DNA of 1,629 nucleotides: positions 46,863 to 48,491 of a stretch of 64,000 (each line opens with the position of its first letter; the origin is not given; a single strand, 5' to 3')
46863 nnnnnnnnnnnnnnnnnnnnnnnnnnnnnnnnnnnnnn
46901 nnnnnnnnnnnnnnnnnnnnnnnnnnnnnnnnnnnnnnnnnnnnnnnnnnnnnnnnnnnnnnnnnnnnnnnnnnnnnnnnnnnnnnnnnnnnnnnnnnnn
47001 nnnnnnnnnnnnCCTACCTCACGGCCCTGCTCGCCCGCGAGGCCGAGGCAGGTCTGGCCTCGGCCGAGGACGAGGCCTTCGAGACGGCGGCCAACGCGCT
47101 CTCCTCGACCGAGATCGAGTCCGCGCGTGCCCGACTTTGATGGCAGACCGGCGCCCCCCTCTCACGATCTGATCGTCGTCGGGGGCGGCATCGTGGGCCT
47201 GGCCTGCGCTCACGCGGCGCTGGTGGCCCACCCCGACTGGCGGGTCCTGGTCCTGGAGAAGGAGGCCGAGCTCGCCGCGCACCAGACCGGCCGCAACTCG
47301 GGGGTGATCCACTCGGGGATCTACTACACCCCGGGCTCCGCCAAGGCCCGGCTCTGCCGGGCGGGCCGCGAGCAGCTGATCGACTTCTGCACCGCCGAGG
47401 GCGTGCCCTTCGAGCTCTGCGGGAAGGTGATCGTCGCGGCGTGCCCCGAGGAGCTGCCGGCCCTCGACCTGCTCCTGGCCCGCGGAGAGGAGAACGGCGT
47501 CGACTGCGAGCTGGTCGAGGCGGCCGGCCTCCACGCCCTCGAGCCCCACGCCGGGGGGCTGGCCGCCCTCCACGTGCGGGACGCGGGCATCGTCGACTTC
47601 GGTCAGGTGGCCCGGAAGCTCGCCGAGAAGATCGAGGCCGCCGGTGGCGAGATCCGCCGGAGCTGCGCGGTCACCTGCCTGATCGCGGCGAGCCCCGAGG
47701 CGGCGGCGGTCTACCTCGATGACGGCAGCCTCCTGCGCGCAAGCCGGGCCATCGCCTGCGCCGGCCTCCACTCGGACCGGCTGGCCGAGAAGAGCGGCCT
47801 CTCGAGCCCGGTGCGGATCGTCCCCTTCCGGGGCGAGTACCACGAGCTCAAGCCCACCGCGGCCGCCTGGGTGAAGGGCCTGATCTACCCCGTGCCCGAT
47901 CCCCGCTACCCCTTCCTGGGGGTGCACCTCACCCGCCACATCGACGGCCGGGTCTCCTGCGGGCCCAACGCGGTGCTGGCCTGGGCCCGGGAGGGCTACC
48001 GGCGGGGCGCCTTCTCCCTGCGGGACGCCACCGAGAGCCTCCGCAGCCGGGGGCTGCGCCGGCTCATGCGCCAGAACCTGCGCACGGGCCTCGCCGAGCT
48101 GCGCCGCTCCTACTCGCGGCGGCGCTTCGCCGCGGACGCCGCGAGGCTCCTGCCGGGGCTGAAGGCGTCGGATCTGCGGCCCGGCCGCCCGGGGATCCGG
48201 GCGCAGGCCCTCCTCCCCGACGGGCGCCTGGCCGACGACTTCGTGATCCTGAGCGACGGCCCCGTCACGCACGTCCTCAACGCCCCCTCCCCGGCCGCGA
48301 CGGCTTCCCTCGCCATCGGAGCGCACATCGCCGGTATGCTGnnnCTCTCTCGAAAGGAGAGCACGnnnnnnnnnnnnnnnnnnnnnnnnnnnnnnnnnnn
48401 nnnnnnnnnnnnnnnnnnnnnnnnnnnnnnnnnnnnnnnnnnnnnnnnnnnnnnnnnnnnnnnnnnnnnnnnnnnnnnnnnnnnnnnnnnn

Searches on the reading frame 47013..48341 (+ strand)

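Call 45: search_protein_families(library=pfam, proteins=[window:47013-48341:+], max_evalue=0.001)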
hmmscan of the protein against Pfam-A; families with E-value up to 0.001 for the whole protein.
window:47013-48341:+ (443 aa): 2 families
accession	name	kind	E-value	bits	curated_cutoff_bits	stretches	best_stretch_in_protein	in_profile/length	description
PF01266.30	DAO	-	2.3e-52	179.1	27.9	1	52-440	1-351/353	FAD dependent oxidoreductase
PF13450.12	NAD_binding_8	-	9.9e-05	23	21.9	1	55-89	1-33/68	NAD(P)-binding Rossmann-like domain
